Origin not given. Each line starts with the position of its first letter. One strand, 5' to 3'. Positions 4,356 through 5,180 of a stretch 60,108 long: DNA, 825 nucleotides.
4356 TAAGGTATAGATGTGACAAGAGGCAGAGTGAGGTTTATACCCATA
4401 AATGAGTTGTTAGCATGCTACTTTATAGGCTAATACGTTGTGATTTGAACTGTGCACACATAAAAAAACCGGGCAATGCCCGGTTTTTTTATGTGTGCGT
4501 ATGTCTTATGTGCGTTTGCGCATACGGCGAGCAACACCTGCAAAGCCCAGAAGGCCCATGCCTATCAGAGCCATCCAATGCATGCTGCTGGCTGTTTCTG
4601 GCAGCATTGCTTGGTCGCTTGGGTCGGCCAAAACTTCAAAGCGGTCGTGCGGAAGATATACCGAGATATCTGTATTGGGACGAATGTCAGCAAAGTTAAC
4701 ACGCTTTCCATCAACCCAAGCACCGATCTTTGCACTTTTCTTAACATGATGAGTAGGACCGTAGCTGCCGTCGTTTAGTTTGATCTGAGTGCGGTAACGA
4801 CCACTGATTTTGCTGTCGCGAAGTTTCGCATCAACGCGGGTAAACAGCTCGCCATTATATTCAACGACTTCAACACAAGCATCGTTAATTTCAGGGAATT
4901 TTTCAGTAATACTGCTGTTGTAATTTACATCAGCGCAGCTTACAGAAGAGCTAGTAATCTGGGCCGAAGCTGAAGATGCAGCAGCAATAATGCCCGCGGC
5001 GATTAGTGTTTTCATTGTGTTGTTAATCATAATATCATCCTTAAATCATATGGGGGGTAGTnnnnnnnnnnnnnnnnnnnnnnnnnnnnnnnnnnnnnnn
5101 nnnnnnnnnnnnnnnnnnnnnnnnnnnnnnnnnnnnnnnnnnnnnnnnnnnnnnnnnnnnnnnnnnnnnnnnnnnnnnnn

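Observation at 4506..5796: Dedicated sortase plus a 174-aa mini-substrate with an LPETAS sorting signal in a Gram-negative genome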

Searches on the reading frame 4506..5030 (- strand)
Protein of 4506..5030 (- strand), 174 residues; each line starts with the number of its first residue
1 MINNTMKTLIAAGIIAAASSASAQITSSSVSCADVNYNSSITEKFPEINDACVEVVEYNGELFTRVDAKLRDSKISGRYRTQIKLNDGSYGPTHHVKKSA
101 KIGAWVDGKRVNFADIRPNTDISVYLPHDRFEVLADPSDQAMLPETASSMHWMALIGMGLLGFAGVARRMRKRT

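Call 3: search_protein_families(library=pfam, proteins=[window:4506-5030:-], max_evalue=0.01)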
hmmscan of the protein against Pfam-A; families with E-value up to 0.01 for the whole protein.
window:4506-5030:- (174 aa): 0 families

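Call 4: search_protein_families(library=ncbifam, proteins=[window:4506-5030:-], max_evalue=0.01)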
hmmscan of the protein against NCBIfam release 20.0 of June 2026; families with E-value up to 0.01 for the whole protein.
window:4506-5030:- (174 aa): 1 family
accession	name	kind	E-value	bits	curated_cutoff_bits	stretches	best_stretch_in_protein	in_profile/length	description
TIGR01167.1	LPXTG_anchor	domain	2.3e-05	24.9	15.9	1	143-173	2-33/34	LPXTG cell wall anchor domain-containing protein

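Call 7: find_homologous_proteins(query=window:4506-5030:-, max_evalue=0.001)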
Query window:4506-5030:- (174 aa): 4 proteins with E <= 0.001 among 66 candidates.
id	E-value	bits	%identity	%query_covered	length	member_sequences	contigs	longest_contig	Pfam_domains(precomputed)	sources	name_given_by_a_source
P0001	2.7e-104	364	94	99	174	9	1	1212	-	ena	-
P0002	2.9e-101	354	93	100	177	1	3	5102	-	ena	-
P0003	3.3e-101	354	92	100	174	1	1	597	-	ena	-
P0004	1.9e-55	205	56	87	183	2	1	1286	-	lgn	-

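Call 9: find_encoding_contigs(protein=P0002, flank=5000)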
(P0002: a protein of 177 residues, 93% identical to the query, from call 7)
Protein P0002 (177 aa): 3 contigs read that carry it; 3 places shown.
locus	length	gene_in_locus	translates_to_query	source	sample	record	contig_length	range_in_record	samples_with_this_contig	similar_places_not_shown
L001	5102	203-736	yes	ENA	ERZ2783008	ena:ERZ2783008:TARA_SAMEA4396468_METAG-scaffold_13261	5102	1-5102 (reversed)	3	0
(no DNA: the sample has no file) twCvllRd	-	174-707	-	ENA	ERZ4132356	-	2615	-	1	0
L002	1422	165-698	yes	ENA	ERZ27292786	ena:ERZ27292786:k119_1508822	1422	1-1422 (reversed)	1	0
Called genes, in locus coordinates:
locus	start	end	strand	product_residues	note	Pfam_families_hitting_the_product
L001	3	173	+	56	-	?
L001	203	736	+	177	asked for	-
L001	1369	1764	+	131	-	PF10952:DUF2753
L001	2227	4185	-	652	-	PF07969:Amidohydro_3, PF01979:Amidohydro_1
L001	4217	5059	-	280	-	PF09619:YscW, PF03724:META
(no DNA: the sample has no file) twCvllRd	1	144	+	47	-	?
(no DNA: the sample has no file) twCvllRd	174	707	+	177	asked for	-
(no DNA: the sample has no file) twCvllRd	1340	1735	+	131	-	PF10952:DUF2753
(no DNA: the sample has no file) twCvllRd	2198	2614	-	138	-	?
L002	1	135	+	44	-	?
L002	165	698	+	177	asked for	-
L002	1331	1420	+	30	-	?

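Call 10: find_encoding_contigs(protein=P0004, flank=5000)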
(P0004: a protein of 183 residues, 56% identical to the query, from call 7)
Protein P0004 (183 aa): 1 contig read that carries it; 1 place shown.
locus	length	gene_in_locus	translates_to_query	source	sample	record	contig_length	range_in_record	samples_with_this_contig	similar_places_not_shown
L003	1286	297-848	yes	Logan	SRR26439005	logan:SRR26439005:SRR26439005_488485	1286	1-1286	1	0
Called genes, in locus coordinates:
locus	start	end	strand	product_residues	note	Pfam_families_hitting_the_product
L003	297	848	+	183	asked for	-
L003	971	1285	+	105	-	?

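Call 25: search_protein_representatives(alignment_id=A1)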
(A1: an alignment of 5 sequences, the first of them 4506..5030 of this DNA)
Query: 5 sequences, 174 profile positions. Proteins with E-value up to 0.001 (for the whole library): 283; up to 1e-10: 56; up to 1e-30: 2. The best 150 are listed.
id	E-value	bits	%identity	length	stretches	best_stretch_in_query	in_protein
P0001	4.9e-108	374.8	-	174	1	1-174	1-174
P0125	6.2e-51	188.9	-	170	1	7-172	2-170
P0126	7.5e-26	107.2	-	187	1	24-171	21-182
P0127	3.2e-25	105.1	-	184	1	1-173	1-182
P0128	5.4e-18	81.6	-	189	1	9-138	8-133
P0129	1.2e-17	80.4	-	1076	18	83-111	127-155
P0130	2.5e-17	79.4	-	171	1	14-173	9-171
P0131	3.3e-17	79.0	-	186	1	16-168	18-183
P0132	5.3e-17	78.3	-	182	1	9-172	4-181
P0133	5.7e-17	78.2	-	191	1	9-172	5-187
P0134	1.6e-16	76.8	-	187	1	24-172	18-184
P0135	2.2e-16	76.4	-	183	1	28-173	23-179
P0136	4.1e-16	75.5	-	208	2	29-136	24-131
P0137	5.0e-16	75.2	-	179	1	20-173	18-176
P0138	1.2e-15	73.9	-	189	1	3-163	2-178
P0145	5.0e-14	68.7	-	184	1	18-171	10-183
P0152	5.0e-13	65.4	-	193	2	10-128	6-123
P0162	4.4e-12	62.3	-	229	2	4-133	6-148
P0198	2.2e-09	53.5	-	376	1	18-162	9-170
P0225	3.8e-08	49.5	-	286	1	8-147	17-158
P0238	1.3e-07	47.7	-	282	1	16-139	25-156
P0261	6.5e-07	45.5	-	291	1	15-138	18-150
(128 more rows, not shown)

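Call 27: search_protein_families(library=pfam, proteins=[P0126, P0127, P0131, P0136, P0152, P0162, P0198, P0225, P0238, P0129], max_evalue=0.1)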
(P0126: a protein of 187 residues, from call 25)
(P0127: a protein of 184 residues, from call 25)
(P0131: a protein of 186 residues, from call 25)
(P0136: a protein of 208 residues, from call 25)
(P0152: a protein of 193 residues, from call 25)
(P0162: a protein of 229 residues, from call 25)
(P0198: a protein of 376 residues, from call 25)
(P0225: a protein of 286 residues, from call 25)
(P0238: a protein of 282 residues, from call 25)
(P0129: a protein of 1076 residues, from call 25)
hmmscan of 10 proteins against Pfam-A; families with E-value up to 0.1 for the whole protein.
P0126 (187 aa): 0 families

P0127 (184 aa): 2 families
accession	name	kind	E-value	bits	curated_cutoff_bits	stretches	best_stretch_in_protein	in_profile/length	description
PF00746.26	Gram_pos_anchor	-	0.021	15.2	20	1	151-182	7-39/43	LPXTG cell wall anchor motif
PF04838.17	Baculo_LEF5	-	0.045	14.2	25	1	22-95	10-79/156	Baculoviridae late expression factor 5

P0131 (186 aa): 2 families
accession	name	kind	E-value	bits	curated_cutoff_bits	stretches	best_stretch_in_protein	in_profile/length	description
PF08207.18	EFP_N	-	0.025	15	23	1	53-81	10-38/58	Elongation factor P (EF-P) KOW-like domain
PF11021.13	DUF2613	-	0.045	14.3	22.1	0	6-18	8-20/55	Protein of unknown function (DUF2613)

P0136 (208 aa): 0 families

P0152 (193 aa): 1 family
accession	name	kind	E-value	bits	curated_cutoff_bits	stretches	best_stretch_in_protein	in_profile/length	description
PF00746.26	Gram_pos_anchor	-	0.021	15.2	20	1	162-192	8-39/43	LPXTG cell wall anchor motif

P0162 (229 aa): 1 family
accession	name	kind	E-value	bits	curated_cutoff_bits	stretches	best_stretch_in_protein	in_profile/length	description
PF09534.15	Trp_oprn_chp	-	0.0052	17.1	29.6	0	175-221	97-135/180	Tryptophan-associated transmembrane protein (Trp_oprn_chp)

P0198 (376 aa): 1 family
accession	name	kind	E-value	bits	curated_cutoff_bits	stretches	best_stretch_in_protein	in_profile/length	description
PF13590.11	DUF4136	-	9.1e-40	137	32.8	1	199-352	2-151/152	Domain of unknown function (DUF4136)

P0225 (286 aa): 2 families
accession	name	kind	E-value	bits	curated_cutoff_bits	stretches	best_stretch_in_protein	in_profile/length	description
PF00691.25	OmpA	-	2.6e-17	63.4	27.2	1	177-264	2-90/98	OmpA family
PF13526.11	DUF4125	-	0.035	14.2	25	1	41-77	108-144/197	Protein of unknown function (DUF4125)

P0238 (282 aa): 2 families
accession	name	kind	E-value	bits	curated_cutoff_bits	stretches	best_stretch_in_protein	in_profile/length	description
PF00691.25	OmpA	-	1e-20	74.3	27.2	1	184-271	2-92/98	OmpA family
PF11774.14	Lsr2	-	0.099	12.7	29.6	0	222-243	26-47/58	Lsr2 dimerization domain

P0129 (1076 aa): 3 families
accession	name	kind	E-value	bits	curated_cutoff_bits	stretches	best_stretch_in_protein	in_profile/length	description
PF07004.17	SHIPPO-rpt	-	4.5e-23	81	20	0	77-97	3-25/33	Sperm-tail PG-rich repeat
PF12967.12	DUF3855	-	3.7e-10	40.4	27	0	207-234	125-152/158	Domain of Unknown Function with PDB structure (DUF3855)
PF03913.18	Ragweed_pollen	-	2.9e-08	34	25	0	235-245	20-30/44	Ragweed group 5 pollen allergen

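Call 28: search_protein_families(library=ncbifam, proteins=[P0126, P0127, P0131, P0136, P0152, P0162, P0198, P0225, P0238, P0145], max_evalue=0.1)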
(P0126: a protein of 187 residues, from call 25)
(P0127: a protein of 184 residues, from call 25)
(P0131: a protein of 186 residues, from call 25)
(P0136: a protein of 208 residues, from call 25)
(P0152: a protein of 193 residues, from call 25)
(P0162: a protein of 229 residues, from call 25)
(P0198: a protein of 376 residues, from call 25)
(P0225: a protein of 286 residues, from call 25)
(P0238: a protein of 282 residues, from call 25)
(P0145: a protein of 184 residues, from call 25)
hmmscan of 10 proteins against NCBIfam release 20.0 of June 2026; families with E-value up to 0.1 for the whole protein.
P0126 (187 aa): 1 family
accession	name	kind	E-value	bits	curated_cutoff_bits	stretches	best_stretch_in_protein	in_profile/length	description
TIGR01167.1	LPXTG_anchor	domain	0.028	15.1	15.9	1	153-183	1-32/34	LPXTG cell wall anchor domain-containing protein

P0127 (184 aa): 4 families
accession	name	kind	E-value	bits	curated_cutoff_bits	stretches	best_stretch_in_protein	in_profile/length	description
TIGR01167.1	LPXTG_anchor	domain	3.1e-06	27.6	15.9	1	152-183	1-33/34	LPXTG cell wall anchor domain-containing protein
NF058670.1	sorting_LPXTATN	domain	0.0034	17.7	32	1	153-182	1-30/32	LPxTATN C-terminal sorting signal domain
TIGR04383.1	acidic_w_LPXTA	equivalog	0.015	14.6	50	1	151-181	288-317/320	processed acidic surface protein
NF053819.1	EF0750_LPXTG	subfamily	0.069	13.7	47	0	141-182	60-103/105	EF2685/EF0750 family sortase-dependent surface protein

P0131 (186 aa): 1 family
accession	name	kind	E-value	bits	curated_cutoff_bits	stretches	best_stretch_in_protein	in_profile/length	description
NF053601.1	asym_polar_PgfA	equivalog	0.083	12.3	160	0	6-75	7-78/303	cell envelope lipid trafficking protein PgfA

P0136 (208 aa): 0 families

P0152 (193 aa): 2 families
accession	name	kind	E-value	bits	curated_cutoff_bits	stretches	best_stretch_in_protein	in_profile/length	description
NF058670.1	sorting_LPXTATN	domain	0.058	13.7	32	1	163-191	1-29/32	LPxTATN C-terminal sorting signal domain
NF058582.1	Microco_LAVTG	domain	0.096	12.8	27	0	163-187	2-26/34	LAVTG motif-containing sortase-dependent surface protein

P0162 (229 aa): 1 family
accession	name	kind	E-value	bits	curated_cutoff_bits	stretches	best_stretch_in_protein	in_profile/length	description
TIGR03901.2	MYXO-CTERM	domain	0.043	14.2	20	1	199-224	11-34/34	MYXO-CTERM sorting domain-containing protein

P0198 (376 aa): 0 families

P0225 (286 aa): 34 families (the best 25 are shown)
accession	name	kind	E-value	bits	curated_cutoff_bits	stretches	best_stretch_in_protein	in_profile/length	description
NF053611.1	YiaD_Gzip_OmpA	equivalog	9.1e-22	77.8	175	1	174-282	103-205/206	YiaD family glycine zipper/OmpA-like lipoprotein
NF053612.1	anchor_PA1041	equivalog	1e-20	74.7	250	1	170-282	128-234/236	PA1041 family peptidoglycan-binding anchor lipoprotein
TIGR02802.1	Pal_lipo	equivalog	1.2e-16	60.7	125.35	1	175-267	2-93/104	peptidoglycan-associated lipoprotein Pal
NF053613.1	OMP_toxin_LptF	equivalog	2.8e-15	56.7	400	1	174-281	142-243/256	lipotoxin F family OmpA-related lipoprotein LptF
NF053585.1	OMP_LP_YfiB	equivalog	1.2e-14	54.5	128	1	174-266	57-148/163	outer membrane lipoprotein YfiB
NF045787.1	OmpABordt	equivalog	1.3e-14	54.3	200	1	173-265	85-176/194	outer membrane protein OmpA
NF033763.1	exchanger_TraB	exception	4.6e-14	51.3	700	1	172-283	391-497/522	outer membrane exchange protein TraB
NF052230.1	T9SS_PorE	exception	2.2e-11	42.8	600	1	172-261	514-602/648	PorE family type IX secretion system protein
NF008071.1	PRK10808.1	equivalog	2.5e-11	43.6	277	1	153-264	212-323/358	porin OmpA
NF008067.1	PRK10802.1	equivalog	2.7e-11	43.6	261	1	175-259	69-152/171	peptidoglycan-associated lipoprotein Pal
NF053607.1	CHU_0125_OmpA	equivalog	1.2e-10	40.6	620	1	178-283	536-636/639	CHU_0125 family OmpA-like outer membrane integrity protein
NF007804.1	PRK10510.1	equivalog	1.3e-10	41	307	1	174-283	113-216/219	OmpA family lipoprotein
TIGR03350.1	type_VI_ompA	equivalog_domain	3.1e-10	40.1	139.8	1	177-266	34-125/137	type VI secretion system protein TssL, long form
TIGR03789.1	pdsO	hypoth_equivalog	2.1e-09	37.4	152.2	1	174-266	140-231/243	sortase-associated OmpA-like protein PdsO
NF005999.0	PRK08126.1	subfamily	2.9e-07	29.6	571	1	186-282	336-429/432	hypothetical protein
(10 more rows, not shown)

P0238 (282 aa): 38 families (the best 25 are shown)
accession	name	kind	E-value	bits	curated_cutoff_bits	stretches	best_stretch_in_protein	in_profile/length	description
NF053612.1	anchor_PA1041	equivalog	1.1e-23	84.5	250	1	179-271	130-223/236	PA1041 family peptidoglycan-binding anchor lipoprotein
NF053611.1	YiaD_Gzip_OmpA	equivalog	2.5e-23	82.9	175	1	162-271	85-194/206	YiaD family glycine zipper/OmpA-like lipoprotein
NF045787.1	OmpABordt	equivalog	2.9e-23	82.6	200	1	176-271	81-177/194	outer membrane protein OmpA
NF008071.1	PRK10808.1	equivalog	2.5e-21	76.4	277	1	176-281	227-335/358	porin OmpA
NF053585.1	OMP_LP_YfiB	equivalog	2.3e-16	60.1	128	1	184-271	60-148/163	outer membrane lipoprotein YfiB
NF052230.1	T9SS_PorE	exception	1.1e-15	56.9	600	1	184-265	519-601/648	PorE family type IX secretion system protein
NF053607.1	CHU_0125_OmpA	equivalog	2e-15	56.3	620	1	108-268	465-620/639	CHU_0125 family OmpA-like outer membrane integrity protein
TIGR03789.1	pdsO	hypoth_equivalog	9e-15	55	152.2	1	184-270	143-230/243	sortase-associated OmpA-like protein PdsO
NF053613.1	OMP_toxin_LptF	equivalog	1.2e-14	54.7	400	1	181-271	142-233/256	lipotoxin F family OmpA-related lipoprotein LptF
NF007804.1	PRK10510.1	equivalog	2.9e-14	53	307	1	183-271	115-204/219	OmpA family lipoprotein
TIGR03350.1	type_VI_ompA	equivalog_domain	1.3e-13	51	139.8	1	173-271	23-125/137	type VI secretion system protein TssL, long form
TIGR02802.1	Pal_lipo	equivalog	4.2e-13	49.3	125.35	1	184-270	4-91/104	peptidoglycan-associated lipoprotein Pal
NF033763.1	exchanger_TraB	exception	6.7e-12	44.2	700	1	212-270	426-484/522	outer membrane exchange protein TraB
NF005444.0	PRK07033.1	equivalog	2.5e-11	43.2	520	1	163-271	298-409/438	DotU family type VI secretion system protein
NF038224.1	OmpA_like_CmpA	equivalog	2.6e-11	43.5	300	1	166-269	98-200/233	C-OmpA-like family protein CmpA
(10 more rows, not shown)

P0145 (184 aa): 1 family
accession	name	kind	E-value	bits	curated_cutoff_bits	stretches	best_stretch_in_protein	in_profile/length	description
TIGR01167.1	LPXTG_anchor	domain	0.02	15.6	15.9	1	151-182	2-33/34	LPXTG cell wall anchor domain-containing protein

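Call 38: predict_structure(alignment_id=A2)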
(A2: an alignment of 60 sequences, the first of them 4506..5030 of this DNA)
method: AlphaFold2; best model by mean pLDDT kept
length: 174 residues; sequences in the alignment: 60
mean_pLDDT: 82.6   pTM: 0.61
mean pLDDT of the five models: 82.6, 81.9, 81.2, 81.3, 80.0
residues with pLDDT >= 90: 95; 70-90: 31; 50-70: 36; < 50: 12
segments of 3 or more residues with pLDDT < 50: 132-137, 139-141
pLDDT, mean of each block of 10 residues (from residue 1): 57 62 67 90 93 92 94 92 97 90 91 94 89 49 56 91 97 90
secondary structure, 60 per line:
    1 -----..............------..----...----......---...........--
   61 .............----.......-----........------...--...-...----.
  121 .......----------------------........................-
elements in order: H6-19 H39-44 H48-51 E52-58 E61-73 E78-84 E90-97 E104-106 E109-111 E120-127 H150-173

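Call 42: fold_search(model_id=the predicted structure, library=pdb)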
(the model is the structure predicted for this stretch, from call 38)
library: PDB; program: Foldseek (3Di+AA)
matches with E <= 10: 643; with E <= 0.001: 0
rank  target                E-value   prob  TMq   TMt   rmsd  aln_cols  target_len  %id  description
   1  1o7l_A                2.3e-01  0.72  0.22  0.16   4.3        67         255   13  Molybdate-activated form of ModE from Escherichia coli (released 2003-02-20)
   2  5ezu_B                2.8e-01  0.25  0.16  0.30   9.6        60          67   13  Crystal structure of the N-terminal domain of vaccinia virus immunomodulator A46 in complex with myristic acid. (released 2016-11-30)
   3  4dq9_B                3.1e-01  0.23  0.17  0.20  11.8        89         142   12  Crystal structure of the minor pseudopilin EPSH from the type II secretion system of Vibrio cholerae (released 2013-03-13)
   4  1o7l_C                3.3e-01  0.63  0.22  0.16   4.4        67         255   13  Molybdate-activated form of ModE from Escherichia coli (released 2003-02-20)
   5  1h9s_B                3.5e-01  0.63  0.22  0.27   4.3        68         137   13  Molybdate bound complex of Dimop domain of ModE from E.coli (released 2001-06-19)
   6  1bkb                  3.9e-01  0.08  0.13  0.16  15.9       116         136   15  INITIATION FACTOR 5A FROM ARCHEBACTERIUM PYROBACULUM AEROPHILUM (released 1998-11-04)
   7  9isn_D                4.1e-01  0.09  0.16  0.04  11.7        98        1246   13  Cryo-EM structure of Streptomyces coelicolor sigma factor shbA transcription initiation complex (released 2025-05-14)
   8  8e8m_D                4.6e-01  0.23  0.17  0.03   7.7        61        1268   18  Mycobacterium tuberculosis RNAP paused elongation complex (released 2023-03-22)
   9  1oxs                  5.5e-01  0.30  0.20  0.11   6.1        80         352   14  Crystal structure of GlcV, the ABC-ATPase of the glucose ABC transporter from Sulfolobus solfataricus (released 2003-06-17)
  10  6ldi_D                5.5e-01  0.15  0.16  0.03  10.0        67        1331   18  The cryo-EM structure of E. coli CueR transcription activation complex (released 2020-09-30)
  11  8eos_D                5.8e-01  0.23  0.19  0.04   6.7        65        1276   17  M. tuberculosis RNAP elongation complex with NusG and CMPCPP (released 2023-02-01)
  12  4dq9_A                5.8e-01  0.21  0.18  0.20   9.5        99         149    9  Crystal structure of the minor pseudopilin EPSH from the type II secretion system of Vibrio cholerae (released 2013-03-13)
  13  1oxu_A                6.4e-01  0.33  0.19  0.11   4.3        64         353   14  Crystal structure of GlcV, the ABC-ATPase of the glucose ABC transporter from Sulfolobus solfataricus (released 2003-06-17)
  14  6koo_D                6.4e-01  0.18  0.19  0.04   6.5        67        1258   16  Mycobacterium tuberculosis initial transcription complex comprising sigma H and 5'-OH RNA of 7 nt (released 2020-03-11)
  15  7wah_A                7.2e-01  0.57  0.22  0.03   3.7        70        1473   16  Structure of Cas7-11 in complex with guide RNA and target RNA (released 2022-06-15)
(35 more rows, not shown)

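Call 54: search_solved_structures(query=A2, max_evalue=1)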
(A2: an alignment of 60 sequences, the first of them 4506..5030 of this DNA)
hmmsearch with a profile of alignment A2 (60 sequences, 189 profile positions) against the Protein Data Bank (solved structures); distinct sequences matched with E-value up to 1: 3.
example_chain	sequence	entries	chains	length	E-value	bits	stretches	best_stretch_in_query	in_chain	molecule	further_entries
2n9p_C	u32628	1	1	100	0.46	13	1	79-163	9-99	Large proline-rich protein BAG6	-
7ptp_A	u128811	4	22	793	0.53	12.8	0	71-187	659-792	Cell surface glycoprotein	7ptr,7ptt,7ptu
8f5o_A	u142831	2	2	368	0.57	12.7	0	118-167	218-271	NET domain-containing protein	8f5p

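Call 69: find_related_loci(query=A4, collection=metagenome_contigs, flank=3000)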
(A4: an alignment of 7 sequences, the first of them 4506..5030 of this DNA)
Query A4 (174 aa) in metagenome_contigs; peptide patterns used: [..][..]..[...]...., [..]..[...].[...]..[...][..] (x = any residue, [..] = any of these).
172 stretches matched a pattern; 3 encode a relative of the query (tblastn E <= 1e-3); 3 distinct loci.
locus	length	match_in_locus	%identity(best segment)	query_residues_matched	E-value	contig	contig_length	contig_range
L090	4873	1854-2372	94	1-173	3e-102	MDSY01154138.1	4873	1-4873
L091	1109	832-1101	47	6-99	4e-26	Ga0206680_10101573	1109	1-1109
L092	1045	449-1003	29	3-172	2e-19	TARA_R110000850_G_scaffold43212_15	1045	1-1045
